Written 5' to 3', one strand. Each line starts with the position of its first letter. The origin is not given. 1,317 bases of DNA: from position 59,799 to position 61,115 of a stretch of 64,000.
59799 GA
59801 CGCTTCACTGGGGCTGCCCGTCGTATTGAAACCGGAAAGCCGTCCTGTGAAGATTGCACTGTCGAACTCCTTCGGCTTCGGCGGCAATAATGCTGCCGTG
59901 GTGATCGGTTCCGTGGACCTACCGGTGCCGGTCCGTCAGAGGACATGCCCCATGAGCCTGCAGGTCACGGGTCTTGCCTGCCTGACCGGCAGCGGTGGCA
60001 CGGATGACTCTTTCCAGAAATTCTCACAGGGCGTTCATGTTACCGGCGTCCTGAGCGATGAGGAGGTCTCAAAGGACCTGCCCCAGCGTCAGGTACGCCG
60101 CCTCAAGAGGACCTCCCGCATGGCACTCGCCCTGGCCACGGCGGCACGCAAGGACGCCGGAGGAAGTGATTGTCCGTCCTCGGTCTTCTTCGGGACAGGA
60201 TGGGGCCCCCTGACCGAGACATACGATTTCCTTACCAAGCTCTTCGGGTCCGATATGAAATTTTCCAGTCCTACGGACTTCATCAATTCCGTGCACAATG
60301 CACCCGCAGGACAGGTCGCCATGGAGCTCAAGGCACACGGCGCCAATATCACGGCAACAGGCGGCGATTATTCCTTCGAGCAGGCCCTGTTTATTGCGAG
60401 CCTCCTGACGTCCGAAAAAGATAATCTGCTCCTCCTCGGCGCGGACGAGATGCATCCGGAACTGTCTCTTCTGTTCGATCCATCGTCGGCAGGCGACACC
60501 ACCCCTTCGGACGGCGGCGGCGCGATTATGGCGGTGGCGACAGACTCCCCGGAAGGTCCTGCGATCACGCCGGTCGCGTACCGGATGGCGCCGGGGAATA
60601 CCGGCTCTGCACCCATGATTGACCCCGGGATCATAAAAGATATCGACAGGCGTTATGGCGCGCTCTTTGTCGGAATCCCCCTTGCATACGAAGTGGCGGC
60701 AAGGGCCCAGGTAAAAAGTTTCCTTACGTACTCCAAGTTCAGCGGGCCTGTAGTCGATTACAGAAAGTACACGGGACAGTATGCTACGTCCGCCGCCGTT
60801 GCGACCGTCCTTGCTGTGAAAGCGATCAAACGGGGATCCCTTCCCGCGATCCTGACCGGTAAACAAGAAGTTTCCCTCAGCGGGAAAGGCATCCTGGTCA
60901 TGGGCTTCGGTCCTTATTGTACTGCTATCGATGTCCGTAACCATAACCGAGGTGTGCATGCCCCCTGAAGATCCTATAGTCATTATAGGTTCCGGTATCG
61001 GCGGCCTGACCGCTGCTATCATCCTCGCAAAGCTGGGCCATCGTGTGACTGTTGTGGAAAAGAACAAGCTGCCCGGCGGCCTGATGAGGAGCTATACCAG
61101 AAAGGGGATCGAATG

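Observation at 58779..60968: Single 734-aa polypeptide fusing an active ketosynthase to a Cys-less KS-like (chain-length-factor-like) domain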

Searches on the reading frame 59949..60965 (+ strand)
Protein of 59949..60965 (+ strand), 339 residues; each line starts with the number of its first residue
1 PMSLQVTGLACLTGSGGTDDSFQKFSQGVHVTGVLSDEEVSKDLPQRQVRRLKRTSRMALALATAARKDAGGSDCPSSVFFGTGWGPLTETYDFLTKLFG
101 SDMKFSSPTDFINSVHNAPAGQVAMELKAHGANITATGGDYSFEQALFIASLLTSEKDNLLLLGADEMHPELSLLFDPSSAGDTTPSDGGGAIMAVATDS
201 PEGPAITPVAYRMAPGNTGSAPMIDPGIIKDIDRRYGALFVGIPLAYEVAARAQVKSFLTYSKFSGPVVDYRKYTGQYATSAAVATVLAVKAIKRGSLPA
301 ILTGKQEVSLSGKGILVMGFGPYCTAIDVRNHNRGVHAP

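Call 14: search_solved_structures(query=window:59952-60965:+, max_evalue=10, show_alignments=3)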
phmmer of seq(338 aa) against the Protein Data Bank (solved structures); distinct sequences matched with E-value up to 10: 10.
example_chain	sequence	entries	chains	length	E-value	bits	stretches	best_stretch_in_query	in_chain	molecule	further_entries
9s5h_C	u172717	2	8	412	1.5e-06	30.9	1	31-150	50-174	3-oxoacyl-(Acyl-carrier-protein) synthase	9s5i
6qsp_B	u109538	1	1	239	6.7e-05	25.4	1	41-152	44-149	Uncharacterized protein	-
2gqd_A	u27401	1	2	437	0.012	18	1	25-135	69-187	3-oxoacyl-[acyl-carrier-protein] synthase 2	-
3o04_A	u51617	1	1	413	0.092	15.1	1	28-135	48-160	beta-keto-acyl carrier protein synthase II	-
5sxo_A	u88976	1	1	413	0.093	15.1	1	28-135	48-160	3-oxoacyl-[acyl-carrier-protein] synthase 2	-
2gp6_A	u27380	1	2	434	0.24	13.8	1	17-140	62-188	3-oxoacyl-[acyl-carrier-protein] synthase 2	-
7f28_A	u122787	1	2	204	0.36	13.2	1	43-125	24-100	Ketoacyl_synth_N domain-containing protein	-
2k5k_A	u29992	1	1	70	0.39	13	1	37-94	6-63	uncharacterized protein RhR2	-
7x7h_B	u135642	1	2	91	0.73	12.2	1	112-164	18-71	HPr family phosphocarrier protein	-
6zj3_SW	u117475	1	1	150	1.3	11.3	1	20-77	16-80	Ribosomal protein uS19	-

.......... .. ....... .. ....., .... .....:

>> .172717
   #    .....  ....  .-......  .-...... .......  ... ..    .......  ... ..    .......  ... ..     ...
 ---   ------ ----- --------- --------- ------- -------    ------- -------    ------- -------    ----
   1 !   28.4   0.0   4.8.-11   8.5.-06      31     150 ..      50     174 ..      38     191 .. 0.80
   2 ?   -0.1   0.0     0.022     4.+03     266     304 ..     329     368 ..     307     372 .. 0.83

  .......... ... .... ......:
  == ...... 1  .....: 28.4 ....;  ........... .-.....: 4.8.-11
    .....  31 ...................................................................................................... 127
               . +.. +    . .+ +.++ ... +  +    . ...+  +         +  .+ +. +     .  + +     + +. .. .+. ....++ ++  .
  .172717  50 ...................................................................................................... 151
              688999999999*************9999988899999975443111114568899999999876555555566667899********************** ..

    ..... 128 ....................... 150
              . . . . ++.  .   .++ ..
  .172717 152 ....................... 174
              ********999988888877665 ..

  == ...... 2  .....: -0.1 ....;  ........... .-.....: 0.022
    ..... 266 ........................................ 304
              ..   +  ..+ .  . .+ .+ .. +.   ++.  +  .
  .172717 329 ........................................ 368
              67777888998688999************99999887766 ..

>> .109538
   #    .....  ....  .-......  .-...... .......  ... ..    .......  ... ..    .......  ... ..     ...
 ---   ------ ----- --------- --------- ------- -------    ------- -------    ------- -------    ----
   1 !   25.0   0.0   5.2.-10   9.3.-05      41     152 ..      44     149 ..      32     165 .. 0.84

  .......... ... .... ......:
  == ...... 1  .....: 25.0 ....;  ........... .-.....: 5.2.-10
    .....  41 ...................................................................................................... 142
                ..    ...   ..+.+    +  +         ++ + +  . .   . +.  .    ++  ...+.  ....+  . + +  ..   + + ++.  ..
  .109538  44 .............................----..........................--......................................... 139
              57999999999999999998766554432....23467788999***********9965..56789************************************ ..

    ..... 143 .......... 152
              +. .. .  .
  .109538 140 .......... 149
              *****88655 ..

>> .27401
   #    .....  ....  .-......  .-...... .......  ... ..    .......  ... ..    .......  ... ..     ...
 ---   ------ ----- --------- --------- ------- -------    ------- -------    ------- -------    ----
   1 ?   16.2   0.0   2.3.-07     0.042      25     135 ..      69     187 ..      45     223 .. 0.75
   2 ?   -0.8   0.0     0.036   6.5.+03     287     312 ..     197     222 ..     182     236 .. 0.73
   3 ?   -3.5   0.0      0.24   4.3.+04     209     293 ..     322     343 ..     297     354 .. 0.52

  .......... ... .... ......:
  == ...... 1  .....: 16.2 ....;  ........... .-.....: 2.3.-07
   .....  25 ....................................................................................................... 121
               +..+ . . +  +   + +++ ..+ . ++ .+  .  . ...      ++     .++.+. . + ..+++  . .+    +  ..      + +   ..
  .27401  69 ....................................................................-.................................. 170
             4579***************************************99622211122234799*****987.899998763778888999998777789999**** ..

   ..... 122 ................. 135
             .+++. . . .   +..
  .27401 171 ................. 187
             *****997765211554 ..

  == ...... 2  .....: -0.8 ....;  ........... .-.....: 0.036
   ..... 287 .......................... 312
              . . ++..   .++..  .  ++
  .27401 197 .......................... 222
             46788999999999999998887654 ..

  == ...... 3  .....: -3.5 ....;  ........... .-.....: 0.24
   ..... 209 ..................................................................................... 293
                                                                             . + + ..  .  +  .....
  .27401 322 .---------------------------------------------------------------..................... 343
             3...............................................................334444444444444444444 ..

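Call 34: search_protein_families(library=ncbifam, proteins=[window:59949-60965:+], max_evalue=0.001)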
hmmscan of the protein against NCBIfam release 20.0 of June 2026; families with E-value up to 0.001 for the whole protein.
window:59949-60965:+ (339 aa): 3 families
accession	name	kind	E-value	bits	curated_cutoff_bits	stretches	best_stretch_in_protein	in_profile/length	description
TIGR03150.1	fabF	equivalog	7.9e-08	31.4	493.75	1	22-139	38-160/407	beta-ketoacyl-ACP synthase II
NF005589.0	PRK07314.1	subfamily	4.5e-06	25.7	387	1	21-137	40-161/413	beta-ketoacyl-ACP synthase II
NF005916.1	PRK07910.1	equivalog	5.4e-06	25.6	560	1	19-143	47-174/418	KasA/KasB family beta-ketoacyl-ACP synthase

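Call 37: search_protein_representatives(protein=window:59949-60965:+)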
Query: 339 residues. Proteins with E-value up to 0.001 (for the whole library): 2345; up to 1e-10: 585; up to 1e-30: 99. The best 150 are listed.
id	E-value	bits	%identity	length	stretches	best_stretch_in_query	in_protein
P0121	2.0e-83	296.6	43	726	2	4-329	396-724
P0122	4.4e-79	282.4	46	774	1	5-329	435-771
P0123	8.4e-76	271.6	44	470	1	1-329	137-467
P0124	4.5e-75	269.2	47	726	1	4-331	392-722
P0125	5.2e-74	265.7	46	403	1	4-329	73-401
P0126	2.6e-72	260.1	46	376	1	3-329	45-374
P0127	5.0e-72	259.2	44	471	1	4-329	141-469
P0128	1.4e-71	257.7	43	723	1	4-329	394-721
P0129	3.0e-71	256.6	42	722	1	5-330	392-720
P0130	3.5e-71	256.4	45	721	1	7-329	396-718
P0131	6.0e-71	255.6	45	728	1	4-329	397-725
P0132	1.0e-70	254.9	44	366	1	1-329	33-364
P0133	1.0e-70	254.9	46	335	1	5-329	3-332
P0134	1.9e-70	254.0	43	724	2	1-329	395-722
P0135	1.4e-69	251.1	46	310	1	26-329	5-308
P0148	6.4e-62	226.0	41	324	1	4-328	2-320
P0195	1.3e-43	165.8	39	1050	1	2-297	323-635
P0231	1.4e-21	93.4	30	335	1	2-301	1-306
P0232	2.2e-21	92.8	29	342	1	40-318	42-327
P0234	7.1e-21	91.1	31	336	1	36-300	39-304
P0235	6.9e-20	87.9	30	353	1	40-308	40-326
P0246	4.4e-18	81.9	26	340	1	4-317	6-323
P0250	1.1e-17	80.6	28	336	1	4-306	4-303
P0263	6.3e-17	78.1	25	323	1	7-290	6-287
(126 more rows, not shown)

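Call 38: list_cluster_members(proteins=[P0231, P0232, P0234, P0235, P0133, P0148, P0246, P0250, P0195, P0263])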
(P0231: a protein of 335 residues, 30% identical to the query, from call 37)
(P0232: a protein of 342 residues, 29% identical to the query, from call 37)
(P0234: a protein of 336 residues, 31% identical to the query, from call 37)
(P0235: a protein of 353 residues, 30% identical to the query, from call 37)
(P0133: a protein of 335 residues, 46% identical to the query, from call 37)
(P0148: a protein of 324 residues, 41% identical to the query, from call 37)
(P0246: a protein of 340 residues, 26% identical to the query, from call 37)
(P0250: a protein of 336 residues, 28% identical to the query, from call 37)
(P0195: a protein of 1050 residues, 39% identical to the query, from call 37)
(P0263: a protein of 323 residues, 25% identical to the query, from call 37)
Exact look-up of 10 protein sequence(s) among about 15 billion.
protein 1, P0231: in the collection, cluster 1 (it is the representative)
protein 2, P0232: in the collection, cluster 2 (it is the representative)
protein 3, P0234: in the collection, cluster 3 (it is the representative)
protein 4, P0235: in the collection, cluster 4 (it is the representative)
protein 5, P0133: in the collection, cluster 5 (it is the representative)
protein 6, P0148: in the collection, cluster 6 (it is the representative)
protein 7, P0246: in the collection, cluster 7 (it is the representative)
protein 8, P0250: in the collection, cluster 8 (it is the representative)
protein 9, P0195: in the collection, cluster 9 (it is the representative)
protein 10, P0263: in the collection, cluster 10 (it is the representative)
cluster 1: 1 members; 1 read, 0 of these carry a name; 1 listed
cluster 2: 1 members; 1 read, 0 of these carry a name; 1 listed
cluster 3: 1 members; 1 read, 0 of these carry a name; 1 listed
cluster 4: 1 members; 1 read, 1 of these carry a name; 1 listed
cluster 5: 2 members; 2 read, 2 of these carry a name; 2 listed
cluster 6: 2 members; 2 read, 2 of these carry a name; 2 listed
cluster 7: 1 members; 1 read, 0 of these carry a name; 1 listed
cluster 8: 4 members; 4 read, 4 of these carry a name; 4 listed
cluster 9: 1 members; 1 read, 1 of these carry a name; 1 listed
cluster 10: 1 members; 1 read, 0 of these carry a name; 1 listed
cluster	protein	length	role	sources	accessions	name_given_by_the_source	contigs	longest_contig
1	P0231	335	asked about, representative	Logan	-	-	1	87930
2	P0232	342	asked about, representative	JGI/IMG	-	-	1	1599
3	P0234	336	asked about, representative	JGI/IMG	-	-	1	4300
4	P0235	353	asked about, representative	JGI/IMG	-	3-oxoacyl-[acyl-carrier-protein] synthase II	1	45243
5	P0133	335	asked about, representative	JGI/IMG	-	hypothetical protein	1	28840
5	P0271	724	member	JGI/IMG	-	3-oxoacyl-(acyl-carrier-protein) synthase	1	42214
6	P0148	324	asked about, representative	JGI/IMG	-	hypothetical protein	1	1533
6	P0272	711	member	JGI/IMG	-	3-oxoacyl-(acyl-carrier-protein) synthase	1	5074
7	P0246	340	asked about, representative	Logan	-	-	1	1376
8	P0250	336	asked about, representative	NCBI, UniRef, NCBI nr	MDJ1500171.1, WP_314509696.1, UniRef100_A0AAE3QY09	beta-ketoacyl synthase chain length factor [Xanthocytophaga agilis] | Beta-ketoacyl synthase chain length factor n=1 Tax=Xanthocytophaga agilis TaxID=3048010 ...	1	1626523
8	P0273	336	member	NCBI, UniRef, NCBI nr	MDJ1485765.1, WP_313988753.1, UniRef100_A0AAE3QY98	beta-ketoacyl synthase chain length factor [Cytophagaceae bacterium YF14B1] | Beta-ketoacyl synthase chain length factor n=1 Tax=Xanthocytophaga flava TaxID=3048013 ... | beta-ketoacyl synthase chain length factor [Xanthocytophaga flavus]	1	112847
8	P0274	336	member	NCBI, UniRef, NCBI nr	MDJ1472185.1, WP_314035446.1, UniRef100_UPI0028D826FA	beta-ketoacyl synthase chain length factor [Xanthocytophaga flava] | beta-ketoacyl synthase chain length factor n=1 Tax=Xanthocytophaga flava TaxID=3048013 ... | beta-ketoacyl synthase chain length factor [Xanthocytophaga flavus]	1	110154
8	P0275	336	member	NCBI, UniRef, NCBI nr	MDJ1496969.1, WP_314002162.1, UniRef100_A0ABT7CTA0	beta-ketoacyl synthase chain length factor [Cytophagaceae bacterium DM2B3-1] | Beta-ketoacyl synthase chain length factor n=1 Tax=Xanthocytophaga flava TaxID=3048013 ... | beta-ketoacyl synthase chain length factor [Xanthocytophaga flavus]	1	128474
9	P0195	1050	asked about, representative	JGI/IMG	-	3-oxoacyl-[acyl-carrier-protein] synthase-1/3-oxoacyl-[acyl-carrier-protein] synthase II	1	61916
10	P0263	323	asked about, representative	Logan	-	-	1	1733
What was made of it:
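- Two short gene calls also exist that start at the linker: P0133 (335 aa) and P0148 (324 aa) (calls 37, 38). P0133 and P0148 fall in the same 90%-identity clusters as the 724-aa and 711-aa fused members, so they are most likely mis-called starts (call 38).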

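Call 68: search_solved_structures(query=A3, max_evalue=0.01, show_alignments=2)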
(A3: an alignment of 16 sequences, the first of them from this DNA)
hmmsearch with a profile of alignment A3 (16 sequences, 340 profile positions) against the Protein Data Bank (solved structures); distinct sequences matched with E-value up to 0.01: 53.
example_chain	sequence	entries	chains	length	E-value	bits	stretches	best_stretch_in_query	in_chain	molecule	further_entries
6kxd_B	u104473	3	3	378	1.1e-14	57.3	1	37-222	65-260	Ketosynthase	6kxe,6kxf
6qsp_B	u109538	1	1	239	7.8e-14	54.6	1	8-175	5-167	Uncharacterized protein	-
9s5h_C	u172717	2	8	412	7.2e-13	51.4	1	26-171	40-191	3-oxoacyl-(Acyl-carrier-protein) synthase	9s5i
7oc0_A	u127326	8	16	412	9.6e-11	44.4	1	32-174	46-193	3-oxoacyl-[acyl-carrier-protein] synthase 2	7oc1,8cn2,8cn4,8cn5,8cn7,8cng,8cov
8cou_A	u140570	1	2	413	9.7e-11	44.4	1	32-174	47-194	3-oxoacyl-[acyl-carrier-protein] synthase 2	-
4jb6_A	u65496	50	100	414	9.7e-11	44.4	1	32-174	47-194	3-oxoacyl-[acyl-carrier-protein] synthase 2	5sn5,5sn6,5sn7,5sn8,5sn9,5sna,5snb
2gqd_A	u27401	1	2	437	1.1e-10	44.2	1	27-214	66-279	3-oxoacyl-[acyl-carrier-protein] synthase 2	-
1e5m_A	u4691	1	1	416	1.7e-10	43.6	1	25-173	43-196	BETA KETOACYL ACYL CARRIER PROTEIN SYNTHASE II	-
8pj0_A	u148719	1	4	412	1.8e-10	43.6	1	32-174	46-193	3-oxoacyl-[acyl-carrier-protein] synthase 2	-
8cn8_A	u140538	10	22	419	1.8e-10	43.5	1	32-174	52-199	3-oxoacyl-[acyl-carrier-protein] synthase 2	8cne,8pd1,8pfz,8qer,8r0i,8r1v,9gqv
7f28_A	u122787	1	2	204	2.2e-10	43.3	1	46-178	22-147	Ketoacyl_synth_N domain-containing protein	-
8qm1_A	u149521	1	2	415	3.7e-10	42.5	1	32-174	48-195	3-oxoacyl-[acyl-carrier-protein] synthase 2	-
4b7v_A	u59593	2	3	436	4.2e-10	42.3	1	32-174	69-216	3-OXOACYL-[ACYL-CARRIER-PROTEIN] SYNTHASE 2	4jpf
1j3n_A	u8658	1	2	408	2.1e-09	40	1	46-215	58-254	3-oxoacyl-(acyl-carrier protein) synthase II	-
4ls6_A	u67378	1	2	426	5.9e-09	38.6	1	27-173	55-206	3-oxoacyl-[acyl-carrier-protein] synthase 2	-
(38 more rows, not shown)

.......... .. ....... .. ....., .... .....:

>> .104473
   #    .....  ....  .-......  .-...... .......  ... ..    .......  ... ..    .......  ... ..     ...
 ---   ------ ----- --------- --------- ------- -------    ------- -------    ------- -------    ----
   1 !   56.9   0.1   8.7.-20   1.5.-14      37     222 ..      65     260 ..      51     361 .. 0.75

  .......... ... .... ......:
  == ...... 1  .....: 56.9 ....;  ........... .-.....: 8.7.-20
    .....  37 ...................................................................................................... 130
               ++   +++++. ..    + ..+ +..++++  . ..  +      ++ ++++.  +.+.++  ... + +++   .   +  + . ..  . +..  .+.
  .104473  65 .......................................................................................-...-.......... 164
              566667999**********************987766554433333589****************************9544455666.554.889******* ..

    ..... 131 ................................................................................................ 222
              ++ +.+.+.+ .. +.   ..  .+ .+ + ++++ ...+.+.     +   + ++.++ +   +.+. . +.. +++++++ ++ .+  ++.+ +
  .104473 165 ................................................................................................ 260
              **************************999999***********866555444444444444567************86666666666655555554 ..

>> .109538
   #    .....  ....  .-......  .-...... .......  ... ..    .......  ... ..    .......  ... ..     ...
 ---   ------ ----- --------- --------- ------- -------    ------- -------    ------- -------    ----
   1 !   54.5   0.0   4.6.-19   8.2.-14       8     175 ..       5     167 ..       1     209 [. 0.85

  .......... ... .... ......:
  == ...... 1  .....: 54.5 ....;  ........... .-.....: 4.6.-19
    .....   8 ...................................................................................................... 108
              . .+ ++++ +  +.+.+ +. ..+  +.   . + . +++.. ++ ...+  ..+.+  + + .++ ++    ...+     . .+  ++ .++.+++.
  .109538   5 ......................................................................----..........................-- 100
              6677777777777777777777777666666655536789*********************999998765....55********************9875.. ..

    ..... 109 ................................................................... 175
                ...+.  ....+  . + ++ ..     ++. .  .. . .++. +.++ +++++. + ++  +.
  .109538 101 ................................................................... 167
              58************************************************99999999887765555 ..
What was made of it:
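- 59955..60965 (+): C-terminal CLF-like half (residues 393-729). It has a KS/thiolase fold without the triad. Asp530 (60366-60368) aligns with Cys144, about Gly632 with His274, Arg662 with Lys304 and Gln667 with His309. Conserved motifs are VRRLKR, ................, NxT...SFEQAL, GADE and SDGGGA. A profile search of the PDB ranks CLF chains first: 6kxd_B 1.1e-14, 6qsp_B 7.8e-14, 9s5h_C 7.2e-13 (call 68).
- On Type II PKS KS/CLF (KS-alpha/KS-beta) pair, highly reducing/APE type: CLF chains are the top three profile hits (call 68).
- Closest known: ApeO/ApeC ketosynthase/chain-length-factor heterodimer of aryl polyene clusters. Same: The C half hits the CLF chains of the same three entries (calls 14, 68).
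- Closest known: Iga11/Iga12 KS/CLF of the ishigamide highly reducing type II PKS. Same: Iga12 is the best profile hit for the C half (1.1e-14, call 68).
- The C-half profile is closest to CLF chains: 6kxd_B, 6qsp_B and 9s5h_C, with 7f28_A and 6smo_C also hit (call 68). The closest solved relatives of the C half are non-catalytic CLFs (call 68).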
